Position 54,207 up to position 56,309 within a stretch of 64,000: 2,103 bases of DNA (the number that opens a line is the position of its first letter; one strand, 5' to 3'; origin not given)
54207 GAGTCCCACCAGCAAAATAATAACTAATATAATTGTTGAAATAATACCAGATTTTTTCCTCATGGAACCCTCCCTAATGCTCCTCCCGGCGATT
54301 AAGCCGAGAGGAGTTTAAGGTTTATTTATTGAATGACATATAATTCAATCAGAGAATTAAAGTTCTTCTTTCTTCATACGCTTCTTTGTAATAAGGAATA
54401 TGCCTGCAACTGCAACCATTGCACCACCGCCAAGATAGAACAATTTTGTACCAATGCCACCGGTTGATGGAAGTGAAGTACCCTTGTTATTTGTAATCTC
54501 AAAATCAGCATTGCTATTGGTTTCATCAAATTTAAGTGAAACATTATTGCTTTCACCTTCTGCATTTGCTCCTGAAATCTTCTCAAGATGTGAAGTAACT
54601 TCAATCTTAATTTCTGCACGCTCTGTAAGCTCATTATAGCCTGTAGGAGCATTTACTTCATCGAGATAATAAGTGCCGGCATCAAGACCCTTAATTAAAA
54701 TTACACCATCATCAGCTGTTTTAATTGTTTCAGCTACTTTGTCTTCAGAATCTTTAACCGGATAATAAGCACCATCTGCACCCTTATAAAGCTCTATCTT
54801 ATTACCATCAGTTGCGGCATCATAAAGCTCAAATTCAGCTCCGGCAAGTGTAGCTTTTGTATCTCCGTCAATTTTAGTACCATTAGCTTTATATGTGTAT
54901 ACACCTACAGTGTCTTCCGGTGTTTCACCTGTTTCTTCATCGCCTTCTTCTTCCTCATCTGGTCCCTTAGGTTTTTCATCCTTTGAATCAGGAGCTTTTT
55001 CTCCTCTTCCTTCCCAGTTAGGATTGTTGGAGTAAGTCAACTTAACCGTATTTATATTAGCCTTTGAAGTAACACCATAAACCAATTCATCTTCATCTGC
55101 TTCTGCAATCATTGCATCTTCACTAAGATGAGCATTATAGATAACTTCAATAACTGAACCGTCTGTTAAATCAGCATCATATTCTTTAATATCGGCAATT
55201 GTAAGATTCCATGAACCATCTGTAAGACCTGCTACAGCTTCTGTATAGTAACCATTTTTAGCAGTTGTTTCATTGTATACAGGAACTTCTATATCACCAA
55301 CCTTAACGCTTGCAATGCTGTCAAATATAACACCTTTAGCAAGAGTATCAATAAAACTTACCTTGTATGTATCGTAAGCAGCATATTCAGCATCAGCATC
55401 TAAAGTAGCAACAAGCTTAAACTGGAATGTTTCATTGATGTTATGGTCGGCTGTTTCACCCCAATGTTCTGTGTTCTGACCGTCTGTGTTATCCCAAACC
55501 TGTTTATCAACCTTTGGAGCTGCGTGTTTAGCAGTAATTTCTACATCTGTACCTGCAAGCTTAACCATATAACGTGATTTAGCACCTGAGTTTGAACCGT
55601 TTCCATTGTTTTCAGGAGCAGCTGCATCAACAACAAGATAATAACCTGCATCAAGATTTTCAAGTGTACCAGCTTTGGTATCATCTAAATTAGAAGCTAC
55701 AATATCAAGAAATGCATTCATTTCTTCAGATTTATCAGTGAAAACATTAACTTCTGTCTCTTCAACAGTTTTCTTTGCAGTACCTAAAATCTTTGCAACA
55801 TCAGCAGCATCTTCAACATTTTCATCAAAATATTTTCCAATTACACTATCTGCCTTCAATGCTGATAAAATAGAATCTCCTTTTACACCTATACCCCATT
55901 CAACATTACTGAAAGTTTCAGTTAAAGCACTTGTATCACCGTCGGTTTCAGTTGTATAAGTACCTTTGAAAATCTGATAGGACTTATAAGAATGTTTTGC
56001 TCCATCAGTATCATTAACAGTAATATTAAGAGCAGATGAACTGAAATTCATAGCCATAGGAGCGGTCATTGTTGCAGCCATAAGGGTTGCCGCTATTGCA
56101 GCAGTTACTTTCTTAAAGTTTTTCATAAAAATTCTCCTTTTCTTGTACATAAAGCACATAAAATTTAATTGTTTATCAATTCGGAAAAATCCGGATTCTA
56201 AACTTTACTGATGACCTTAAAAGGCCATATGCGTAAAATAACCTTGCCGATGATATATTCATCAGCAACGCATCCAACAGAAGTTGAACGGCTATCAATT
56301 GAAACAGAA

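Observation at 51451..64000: FCT-type sortase-assembled pilus island in a cellulosome-bearing clostridial genome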

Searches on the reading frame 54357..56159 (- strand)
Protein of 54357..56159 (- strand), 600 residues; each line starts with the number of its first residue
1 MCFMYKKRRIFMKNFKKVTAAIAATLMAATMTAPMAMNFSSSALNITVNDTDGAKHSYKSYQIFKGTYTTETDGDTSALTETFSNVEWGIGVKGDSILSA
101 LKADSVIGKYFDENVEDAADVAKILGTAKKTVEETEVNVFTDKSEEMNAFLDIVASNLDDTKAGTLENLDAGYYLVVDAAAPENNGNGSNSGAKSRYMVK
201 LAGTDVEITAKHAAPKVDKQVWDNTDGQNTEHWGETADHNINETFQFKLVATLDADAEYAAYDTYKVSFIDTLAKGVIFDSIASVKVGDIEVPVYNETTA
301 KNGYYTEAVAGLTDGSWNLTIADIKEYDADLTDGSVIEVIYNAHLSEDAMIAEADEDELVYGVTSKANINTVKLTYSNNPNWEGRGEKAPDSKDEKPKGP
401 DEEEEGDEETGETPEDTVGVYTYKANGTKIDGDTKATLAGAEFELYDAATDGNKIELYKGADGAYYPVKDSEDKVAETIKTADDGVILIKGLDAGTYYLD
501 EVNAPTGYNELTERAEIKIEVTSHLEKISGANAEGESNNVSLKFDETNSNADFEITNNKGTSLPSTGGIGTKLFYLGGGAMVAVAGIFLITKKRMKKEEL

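Call 3: search_protein_families(library=pfam, proteins=[window:54357-56159:-], max_evalue=0.01)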
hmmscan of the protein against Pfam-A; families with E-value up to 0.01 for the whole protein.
window:54357-56159:- (600 aa): 4 families
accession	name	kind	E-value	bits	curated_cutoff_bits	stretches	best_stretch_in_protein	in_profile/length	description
PF17802.7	SpaA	-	1.2e-15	57.8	23.1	1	426-527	4-84/91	Prealbumin-like fold domain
PF16569.11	GramPos_pilinBB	-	1.8e-07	32.5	30.5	1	241-380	1-116/116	Gram-positive pilin backbone subunit 2, Cna-B-like domain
PF00746.26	Gram_pos_anchor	-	1.1e-06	28.8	20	1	556-597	2-43/43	LPXTG cell wall anchor motif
PF17210.9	SdrD_B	-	0.00075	20.1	29.7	1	446-553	9-110/112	SdrD B-like domain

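Call 5: search_protein_families(library=ncbifam, proteins=[window:54357-56159:-], max_evalue=0.01)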
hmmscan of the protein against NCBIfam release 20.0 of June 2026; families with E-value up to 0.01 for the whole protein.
window:54357-56159:- (600 aa): 3 families
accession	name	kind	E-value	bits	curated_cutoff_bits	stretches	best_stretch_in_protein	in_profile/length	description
NF033902.0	iso_D2_wall_anc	subfamily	3.3e-21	75.7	95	1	12-591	2-538/540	SpaH/EbpB family LPXTG-anchored major pilin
TIGR04226.1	RrgB_K2N_iso_D2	domain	9.9e-11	42.6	30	1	214-377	2-123/123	isopeptide-forming domain-containing fimbrial protein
TIGR01167.1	LPXTG_anchor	domain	5.6e-05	23.6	15.9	1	562-595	1-33/34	LPXTG cell wall anchor domain-containing protein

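Call 12: find_homologous_proteins(query=window:54357-56126:-, max_evalue=0.00001)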
Query window:54357-56126:- (589 aa): 1690 proteins with E <= 0.00001 among 8000 candidates; the best 120 are listed.
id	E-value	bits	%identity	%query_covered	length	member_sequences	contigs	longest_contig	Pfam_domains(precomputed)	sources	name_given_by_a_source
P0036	0.0e+0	1272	100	100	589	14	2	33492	PF17802.8,PF00746.27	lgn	-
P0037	0.0e+0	1023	82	100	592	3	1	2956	PF17802.8,PF00746.27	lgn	-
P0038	7.8e-288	974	78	100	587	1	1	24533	PF17802.8,PF00746.27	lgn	-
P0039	1.1e-236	805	78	84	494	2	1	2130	PF17802.8,PF00746.27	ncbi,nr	ncbi:MAG: isopeptide-forming domain-containing fimbrial protein, partial [Ruminococcus sp.]|nr:isope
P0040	1.4e-184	633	58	100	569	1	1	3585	PF17802.8,PF00746.27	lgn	-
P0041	3.6e-110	387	45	99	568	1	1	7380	PF16569.12,PF17802.8,PF00746.27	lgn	-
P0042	4.2e-103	364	44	94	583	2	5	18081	PF17802.8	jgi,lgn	jgi:fimbrial isopeptide formation D2 family protein/LPXTG-motif cell wall-anchored protein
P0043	3.8e-102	361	44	94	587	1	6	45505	PF17802.8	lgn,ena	-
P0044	7.9e-102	360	44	94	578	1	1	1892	PF17802.8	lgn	-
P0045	3.3e-101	358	43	99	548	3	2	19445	PF16569.12,PF17802.8,PF00746.27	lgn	-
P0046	1.1e-100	356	44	100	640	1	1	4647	PF17802.8,PF00746.27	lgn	-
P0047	1.7e-99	352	40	94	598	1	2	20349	PF17802.8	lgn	-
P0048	3.8e-99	351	43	97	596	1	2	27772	PF17802.8,PF00746.27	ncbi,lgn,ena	-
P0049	3.8e-99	351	43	94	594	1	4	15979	PF17802.8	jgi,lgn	jgi:fimbrial isopeptide formation D2 family protein/LPXTG-motif cell wall-anchored protein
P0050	4.9e-99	351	43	99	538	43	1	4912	PF16569.12,PF17802.8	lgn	-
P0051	1.8e-98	349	45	100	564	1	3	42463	PF16569.12,PF17802.8,PF00746.27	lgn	-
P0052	1.9e-98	349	42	99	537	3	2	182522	PF16569.12,PF17802.8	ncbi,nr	ncbi:MAG: isopeptide-forming domain-containing fimbrial protein [Ruminococcus flavefaciens]|nr:isope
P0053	2.6e-96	342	43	99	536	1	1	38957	PF16569.12,PF17802.8,PF00746.27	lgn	-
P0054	5.4e-96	341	43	100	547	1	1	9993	PF17802.8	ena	-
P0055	1.3e-95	339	41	100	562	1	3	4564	PF16569.12,PF17802.8,PF00746.27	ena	-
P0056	2.1e-95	339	41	97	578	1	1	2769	PF16569.12,PF17802.8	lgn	-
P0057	2.2e-95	339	41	99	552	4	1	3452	PF16569.12,PF17802.8,PF00746.27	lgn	-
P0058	6.1e-95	337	41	100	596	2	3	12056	PF17802.8,PF00746.27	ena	-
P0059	1.5e-94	336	40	100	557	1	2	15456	PF16569.12,PF17802.8,PF00746.27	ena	-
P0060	4.2e-94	334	40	97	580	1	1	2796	PF17802.8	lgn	-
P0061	4.2e-93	331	40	94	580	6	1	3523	PF17802.8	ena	-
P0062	1.4e-92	329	40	100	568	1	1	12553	PF16569.12,PF17802.8,PF00746.27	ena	-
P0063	7.3e-92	327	41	100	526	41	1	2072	PF16569.12,PF17802.8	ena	-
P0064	1.8e-91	326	41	96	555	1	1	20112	PF16569.12,PF17802.8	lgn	-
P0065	5.1e-91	324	41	96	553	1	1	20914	PF16569.12,PF17802.8,PF00746.27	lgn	-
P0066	7.4e-91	324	43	100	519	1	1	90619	PF17802.8,PF00746.27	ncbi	-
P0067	7.5e-91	324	41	96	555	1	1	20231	PF16569.12,PF17802.8,PF00746.27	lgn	-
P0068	8.1e-91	323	41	96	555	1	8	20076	PF16569.12,PF17802.8,PF00746.27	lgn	-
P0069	1.2e-90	323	41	96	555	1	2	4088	PF16569.12,PF17802.8,PF00746.27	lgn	-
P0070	1.6e-90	323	41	96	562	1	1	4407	PF17802.8,PF00746.27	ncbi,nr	ncbi:MAG: isopeptide-forming domain-containing fimbrial protein, partial [Ruminococcus sp.]|nr:isope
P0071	1.9e-90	322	42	100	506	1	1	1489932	PF17802.8,PF00746.27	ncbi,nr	ncbi:MAG: isopeptide-forming domain-containing fimbrial protein [Alistipes sp.]|nr:isopeptide-formin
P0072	2.0e-90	322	41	96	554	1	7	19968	PF16569.12,PF17802.8,PF00746.27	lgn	-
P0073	2.2e-90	322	41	96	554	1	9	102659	PF16569.12,PF17802.8,PF00746.27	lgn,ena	-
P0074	3.6e-90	321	41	96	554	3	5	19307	PF16569.12,PF17802.8,PF00746.27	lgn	-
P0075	3.7e-90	321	41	96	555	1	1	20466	PF16569.12,PF17802.8,PF00746.27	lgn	-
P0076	3.7e-90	321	40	100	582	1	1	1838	PF17802.8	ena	-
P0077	5.4e-90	321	44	82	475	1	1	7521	PF17802.8,PF00746.27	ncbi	-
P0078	5.7e-90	321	41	96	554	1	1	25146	PF16569.12,PF17802.8,PF00746.27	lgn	-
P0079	7.0e-90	320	41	96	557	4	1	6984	PF16569.12,PF17802.8,PF00746.27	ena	-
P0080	7.4e-90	320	40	100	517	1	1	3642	PF16569.12,PF17802.8,PF00746.27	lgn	-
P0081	1.7e-89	319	41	99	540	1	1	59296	PF16569.12,PF17802.8,PF00746.27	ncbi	-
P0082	2.5e-89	319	40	96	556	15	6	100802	PF16569.12,PF17802.8,PF00746.27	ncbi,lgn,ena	-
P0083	3.0e-89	318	39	100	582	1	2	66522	PF17802.8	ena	-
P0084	4.6e-89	318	41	100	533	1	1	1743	PF16569.12,PF17802.8,PF00746.27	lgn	-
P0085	7.2e-89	317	40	96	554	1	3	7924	PF16569.12,PF17802.8,PF00746.27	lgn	-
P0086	1.1e-88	316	40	96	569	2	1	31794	PF16569.12,PF17802.8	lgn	-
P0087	1.5e-88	316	40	96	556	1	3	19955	PF16569.12,PF17802.8,PF00746.27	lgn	-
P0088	1.6e-88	316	40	100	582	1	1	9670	PF17802.8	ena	-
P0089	1.9e-88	316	40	96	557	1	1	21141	PF16569.12,PF17802.8,PF00746.27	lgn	-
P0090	3.7e-88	315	40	96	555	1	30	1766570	PF16569.12,PF17802.8,PF00746.27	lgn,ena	-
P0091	5.0e-88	314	40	96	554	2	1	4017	PF16569.12,PF17802.8,PF00746.27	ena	-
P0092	1.3e-87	313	40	96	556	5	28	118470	PF16569.12,PF17802.8,PF00746.27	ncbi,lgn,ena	-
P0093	1.5e-87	313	41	100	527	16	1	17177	PF16569.12,PF17802.8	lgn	-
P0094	4.7e-86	308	41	100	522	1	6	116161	PF16569.12,PF17802.8,PF13620.13,PF22904.4,PF00746.27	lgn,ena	-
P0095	3.7e-85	305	40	100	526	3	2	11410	PF16569.12,PF17802.8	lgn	-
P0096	4.0e-85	305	40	100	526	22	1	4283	PF16569.12,PF17802.8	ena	-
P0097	4.2e-84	301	41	100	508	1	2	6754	PF16569.12,PF17802.8,PF00746.27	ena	-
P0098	8.8e-84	300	40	100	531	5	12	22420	PF16569.12,PF17802.8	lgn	-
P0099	9.3e-84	300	39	94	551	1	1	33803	PF16569.12,PF17802.8,PF00746.27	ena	-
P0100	1.3e-83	300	40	92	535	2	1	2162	PF16569.12,PF17802.8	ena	-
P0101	3.3e-83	298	40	95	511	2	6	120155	PF16569.12,PF17802.8,PF00746.27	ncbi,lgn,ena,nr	ncbi:MAG: isopeptide-forming domain-containing fimbrial protein [Oscillospiraceae bacterium]|nr:isop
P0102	3.8e-83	298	41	99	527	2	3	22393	PF16569.12,PF17802.8,PF13620.13,PF22904.4,PF00746.27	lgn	-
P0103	4.3e-83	298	39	97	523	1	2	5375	PF16569.12,PF17802.8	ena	-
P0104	9.9e-83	297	40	96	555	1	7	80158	PF16569.12,PF17802.8,PF00746.27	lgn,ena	-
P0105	3.5e-82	295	38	100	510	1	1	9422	PF16569.12,PF17802.8,PF00746.27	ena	-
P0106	7.6e-82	294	40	100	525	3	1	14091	PF16569.12,PF17802.8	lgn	-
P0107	1.5e-81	293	39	97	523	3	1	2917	PF17802.8,PF00746.27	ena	-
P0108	1.6e-81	293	39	99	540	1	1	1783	PF17802.8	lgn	-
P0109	2.6e-81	292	40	100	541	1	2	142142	PF16569.12,PF17802.8,PF00746.27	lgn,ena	-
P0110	4.7e-81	291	38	100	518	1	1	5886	PF16569.12,PF17802.8,PF00746.27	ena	-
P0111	9.3e-81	290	40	100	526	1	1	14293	PF16569.12,PF17802.8,PF00746.27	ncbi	-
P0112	1.2e-80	290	40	99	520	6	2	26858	PF17802.8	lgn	-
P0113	1.6e-80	290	38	96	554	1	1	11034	PF17802.8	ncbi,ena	-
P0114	1.7e-80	289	39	100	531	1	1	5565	PF17802.8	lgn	-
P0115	1.7e-80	289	40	99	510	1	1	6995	PF16569.12,PF17802.8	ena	-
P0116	2.5e-80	289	39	100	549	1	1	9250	PF17802.8,PF00746.27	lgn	-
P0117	2.9e-80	289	38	100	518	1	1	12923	PF16569.12,PF17802.8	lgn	-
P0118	5.1e-80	288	40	100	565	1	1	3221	PF17802.8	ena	-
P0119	5.2e-80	288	38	99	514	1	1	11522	PF16569.12,PF17802.8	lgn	-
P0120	6.1e-80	288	41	99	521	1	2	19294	PF16569.12,PF17802.8,PF00746.27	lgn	-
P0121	8.1e-80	287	40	100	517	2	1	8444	PF16569.12,PF17802.8,PF00746.27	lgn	-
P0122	1.1e-79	287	40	100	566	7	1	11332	PF16569.12,PF17802.8,PF00746.27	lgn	-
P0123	1.7e-79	286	39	100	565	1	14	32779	PF17802.8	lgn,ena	-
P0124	1.9e-79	286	39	93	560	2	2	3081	PF17802.8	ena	-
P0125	1.9e-79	286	39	97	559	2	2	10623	PF16569.12,PF17802.8,PF00746.27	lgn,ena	-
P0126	2.3e-79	286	39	100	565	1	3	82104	PF17802.8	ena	-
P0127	2.3e-79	286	39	100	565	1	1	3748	PF17802.8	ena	-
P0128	4.5e-79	285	40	99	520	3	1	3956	PF16569.12,PF17802.8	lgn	-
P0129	6.2e-79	284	39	99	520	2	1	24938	PF16569.12,PF17802.8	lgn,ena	-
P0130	9.7e-79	284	39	100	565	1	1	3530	PF17802.8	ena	-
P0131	1.2e-78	283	40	95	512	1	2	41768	PF17802.8,PF00746.27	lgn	-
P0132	1.7e-78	283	40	97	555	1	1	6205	PF16569.12,PF17802.8,PF00746.27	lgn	-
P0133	1.8e-78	283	39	100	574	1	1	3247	PF17802.8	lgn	-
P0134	1.8e-78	283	39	100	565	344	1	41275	PF17802.8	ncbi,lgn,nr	ncbi:MAG: isopeptide-forming domain-containing fimbrial protein [Ruminococcus sp.]|nr:isopeptide-for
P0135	1.9e-78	283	40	97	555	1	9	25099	PF16569.12,PF17802.8,PF00746.27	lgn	-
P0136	2.1e-78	283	39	100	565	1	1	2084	PF17802.8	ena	-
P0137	2.3e-78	282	39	100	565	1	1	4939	PF17802.8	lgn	-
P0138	2.6e-78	282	38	100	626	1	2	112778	PF16569.12,PF17802.8,PF00746.27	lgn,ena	-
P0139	2.7e-78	282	39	100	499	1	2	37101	PF16569.12,PF17802.8,PF00746.27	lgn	-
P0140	3.3e-78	282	39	97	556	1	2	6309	PF16569.12,PF17802.8,PF00746.27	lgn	-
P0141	3.5e-78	282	39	100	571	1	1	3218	PF17802.8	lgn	-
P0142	3.8e-78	282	39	100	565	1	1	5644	PF17802.8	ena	-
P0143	4.8e-78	281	39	100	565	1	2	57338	PF17802.8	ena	-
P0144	5.7e-78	281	39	96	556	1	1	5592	PF17802.8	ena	-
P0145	6.6e-78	281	39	100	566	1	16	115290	PF17802.8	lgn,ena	-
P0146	7.8e-78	281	38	93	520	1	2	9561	PF16569.12,PF17802.8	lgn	-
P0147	9.7e-78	280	39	100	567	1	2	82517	PF17802.8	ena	-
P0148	1.1e-77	280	39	100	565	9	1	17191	PF17802.8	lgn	-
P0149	1.4e-77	280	38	100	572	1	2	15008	PF17802.8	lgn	-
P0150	1.7e-77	280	39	100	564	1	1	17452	PF17802.8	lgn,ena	-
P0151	1.9e-77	279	39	100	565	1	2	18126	PF17802.8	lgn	-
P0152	2.0e-77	279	38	100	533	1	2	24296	PF16569.12,PF17802.8,PF00746.27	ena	-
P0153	2.1e-77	279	39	100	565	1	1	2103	PF17802.8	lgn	-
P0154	2.4e-77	279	39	100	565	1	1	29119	PF17802.8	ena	-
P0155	2.4e-77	279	39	96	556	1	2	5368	PF17802.8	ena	-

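Call 15: find_related_loci(query=A1, collection=genome_contigs, flank=10000)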
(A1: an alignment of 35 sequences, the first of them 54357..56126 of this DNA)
Query A1 (589 aa) in genome_contigs; peptide patterns used: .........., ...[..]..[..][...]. (x = any residue, [..] = any of these).
600 stretches matched a pattern (row limit reached: there are more); 584 encode a relative of the query (tblastn E <= 1e-3); the best 80 are kept; 80 distinct loci.
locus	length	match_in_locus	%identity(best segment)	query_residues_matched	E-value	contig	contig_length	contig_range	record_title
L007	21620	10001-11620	41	35-589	1e-107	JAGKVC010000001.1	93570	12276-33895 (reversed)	MAG: Clostridia bacterium isolate pig4.7 pig4_7_28, whole genome shotgun sequence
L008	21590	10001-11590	40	1-588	2e-90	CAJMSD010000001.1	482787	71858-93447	TPA_asm: uncultured bacterium isolate SRR5580103-bin.7 genome assembly, contig: NODE_3_length_482787_cov_38.478538, whol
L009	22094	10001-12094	38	1-589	1e-85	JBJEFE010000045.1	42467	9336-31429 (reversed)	MAG: Bulleidia sp. isolate FUKU07_bin.021 NODE_237_length_42467_cov_14.396940, whole genome shotgun sequence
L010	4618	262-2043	36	2-588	9e-85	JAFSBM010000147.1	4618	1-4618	MAG: Ruminococcus sp. isolate RGIG2991 Goat_Rectum-3__c482613, whole genome shotgun sequence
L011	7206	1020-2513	38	1-584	2e-84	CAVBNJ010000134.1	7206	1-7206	bacterium isolate H07665-L1_cleanbin_000010 genome assembly, contig: Spades_H07665-L1_contig_2389, whole genome shotgun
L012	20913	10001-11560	37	34-588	4e-78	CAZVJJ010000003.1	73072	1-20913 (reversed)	MAG TPA_asm: uncultured Oscillospiraceae bacterium isolate SRP225648_co1_584 genome assembly, contig: NODE_520_length_73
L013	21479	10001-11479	36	39-585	6e-78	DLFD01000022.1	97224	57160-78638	MAG TPA_asm: Lachnospiraceae bacterium UBA7729 UBA7729_contig_580, whole genome shotgun sequence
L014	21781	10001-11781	35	2-588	1e-74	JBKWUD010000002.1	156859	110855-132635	MAG: Eubacterium sp. isolate C014_24 NODE_207_length_156859_cov_9.845489, whole genome shotgun sequence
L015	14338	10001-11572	34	28-588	4e-71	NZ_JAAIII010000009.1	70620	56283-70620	Bifidobacterium oedipodis strain DSM 109957 Contig_9, whole genome shotgun sequence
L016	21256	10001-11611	33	35-588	8e-69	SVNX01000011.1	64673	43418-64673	MAG: Ruminococcus sp. isolate SIG550 NODE_10773_length_64673_cov_6.512146, whole genome shotgun sequence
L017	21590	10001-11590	34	2-587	2e-67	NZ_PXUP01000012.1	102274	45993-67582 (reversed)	Faecalibacterium prausnitzii strain ATCC 27768 NODE_12_length_102274_cov_245.03, whole genome shotgun sequence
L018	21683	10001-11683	33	1-584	2e-67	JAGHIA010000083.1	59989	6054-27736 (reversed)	MAG: Fusicatenibacter sp. isolate MAG.350 k127_501649, whole genome shotgun sequence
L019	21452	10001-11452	34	29-587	2e-65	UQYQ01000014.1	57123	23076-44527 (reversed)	uncultured Ruminococcus sp. isolate UMGS771 genome assembly, contig: NODE_271_length_57123_cov_4.847737, whole genome sh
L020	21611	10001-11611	32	2-588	8e-64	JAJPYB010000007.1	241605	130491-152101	MAG: Ruminococcus sp. isolate AH.5_1 NODE_3_length_241605_cov_63.303420, whole genome shotgun sequence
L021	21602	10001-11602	33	1-586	2e-63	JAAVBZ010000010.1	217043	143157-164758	MAG: Lachnospiraceae bacterium isolate Mgla_MAG_25-bin_14 c_000000003202, whole genome shotgun sequence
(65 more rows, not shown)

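Call 24: predict_structure(alignment_id=A1)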
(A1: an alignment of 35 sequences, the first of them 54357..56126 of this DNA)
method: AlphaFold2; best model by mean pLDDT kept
length: 589 residues; sequences in the alignment: 35
mean_pLDDT: 78.1   pTM: 0.70
mean pLDDT of the five models: 78.1, 77.2, 76.3, 75.1, 74.3
residues with pLDDT >= 90: 213; 70-90: 224; 50-70: 72; < 50: 80
segments of 3 or more residues with pLDDT < 50: 1-29, 377-396, 518-525, 551-561, 581-583, 585-589
pLDDT, mean of each block of 10 residues (from residue 1): 36 33 35 82 83 89 83 89 93 91 91 84 82 80 85 87 84 66 78 80 85 65 89 95 84 88 93 96 89 90 91 91 95 93 65 74 80 49 38 53 87 93 91 94 94 91 92 92 94 89 89 60 53 71 82 45 53 55 47
secondary structure, 60 per line:
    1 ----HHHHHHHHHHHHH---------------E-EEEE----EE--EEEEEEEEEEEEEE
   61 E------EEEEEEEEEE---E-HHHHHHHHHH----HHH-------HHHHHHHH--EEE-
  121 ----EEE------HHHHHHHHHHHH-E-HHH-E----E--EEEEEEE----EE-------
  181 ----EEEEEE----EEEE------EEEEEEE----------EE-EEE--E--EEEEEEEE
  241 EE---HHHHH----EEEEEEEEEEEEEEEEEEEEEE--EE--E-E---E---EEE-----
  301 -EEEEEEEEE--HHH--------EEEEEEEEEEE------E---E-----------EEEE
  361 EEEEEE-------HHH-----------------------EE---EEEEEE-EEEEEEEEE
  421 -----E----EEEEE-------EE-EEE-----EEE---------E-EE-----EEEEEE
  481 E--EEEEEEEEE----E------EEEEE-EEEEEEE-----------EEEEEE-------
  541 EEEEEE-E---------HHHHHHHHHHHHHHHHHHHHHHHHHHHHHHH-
elements in order: H5-17 E35-38 E47-61 E68-77 H83-92 H107-114 E117-119 E125-127 H134-145 E161-167 E185-190 E195-198 E205-211 E225-227 E233-242 H246-250 E255-276 E293-295 E302-310 E324-334 E357-366 E405-410 E412-420 E431-435 E446-448 E454-456 E475-481 E484-492 E504-508 E510-516 E528-533 E541-546 H558-588

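Call 28: fold_search(model_id=the predicted structure, library=pdb)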
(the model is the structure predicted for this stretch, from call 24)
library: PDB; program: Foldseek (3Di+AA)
matches with E <= 10: 1494; with E <= 0.001: 121
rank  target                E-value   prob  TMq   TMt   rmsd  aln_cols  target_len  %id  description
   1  8wxd_A                3.0e-27  1.00  0.46  0.61   8.0       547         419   22  Crystal Structure of shaft pilin PilA from Streptococcus sanguinis (released 2025-05-07)
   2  9vqn                  1.0e-25  1.00  0.45  0.59   8.1       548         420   22  Crystal structure of Se-Met SSA1633 from Streptococcus sanguinis (Phase determination model) (released 2026-01-21)
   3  9uvm                  4.4e-25  1.00  0.46  0.61   7.0       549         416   21  The SeMet pili protein of Streptococcus Sanguinis (released 2026-01-21)
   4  9uvr_B                4.6e-25  1.00  0.45  0.61   8.0       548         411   21  Crystal structure of SSA1632 from Streptococcus sanguinis (released 2026-01-21)
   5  8wgg                  5.7e-25  1.00  0.47  0.61   7.0       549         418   21  Crystal structure of basal pilin PilB from Streptococcus sanguinis (released 2025-03-26)
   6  8wg6                  1.5e-24  1.00  0.47  0.61   7.0       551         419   21  Crystal structure of major pilin PilB from Streptococcus sanguinis - SeMet derivative (released 2025-03-26)
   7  9uvr_A                1.9e-24  1.00  0.45  0.60   8.1       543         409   22  Crystal structure of SSA1632 from Streptococcus sanguinis (released 2026-01-21)
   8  6ixy_B                4.3e-24  1.00  0.39  0.49  14.7       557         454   19  X-ray structure of major pilin from C. perfringens SM101 (released 2019-08-14)
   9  5xcc_A                1.4e-23  1.00  0.49  0.62   7.4       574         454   19  X-ray structure of Clostridium perfringens pili protein CppA (released 2018-02-28)
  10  6ixy_A                1.7e-21  1.00  0.38  0.49  14.6       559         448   19  X-ray structure of major pilin from C. perfringens SM101 (released 2019-08-14)
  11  9lr7_A                3.1e-19  1.00  0.35  0.51  13.7       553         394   16  Crystal Structure of the Basal pilin EbpB from Enterococcus faecalis. (released 2025-07-16)
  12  9lr7_B                3.7e-19  1.00  0.35  0.50  14.6       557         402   14  Crystal Structure of the Basal pilin EbpB from Enterococcus faecalis. (released 2025-07-16)
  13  9lr7_D                1.2e-18  1.00  0.35  0.53  14.6       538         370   16  Crystal Structure of the Basal pilin EbpB from Enterococcus faecalis. (released 2025-07-16)
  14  8w5b                  1.9e-18  1.00  0.33  0.45  17.3       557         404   16  Crystal Structure of the shaft pilin LrpA from Ligilactobacillus ruminis (released 2024-07-10)
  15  9lr7_C                4.1e-18  1.00  0.34  0.51  14.0       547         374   15  Crystal Structure of the Basal pilin EbpB from Enterococcus faecalis. (released 2025-07-16)
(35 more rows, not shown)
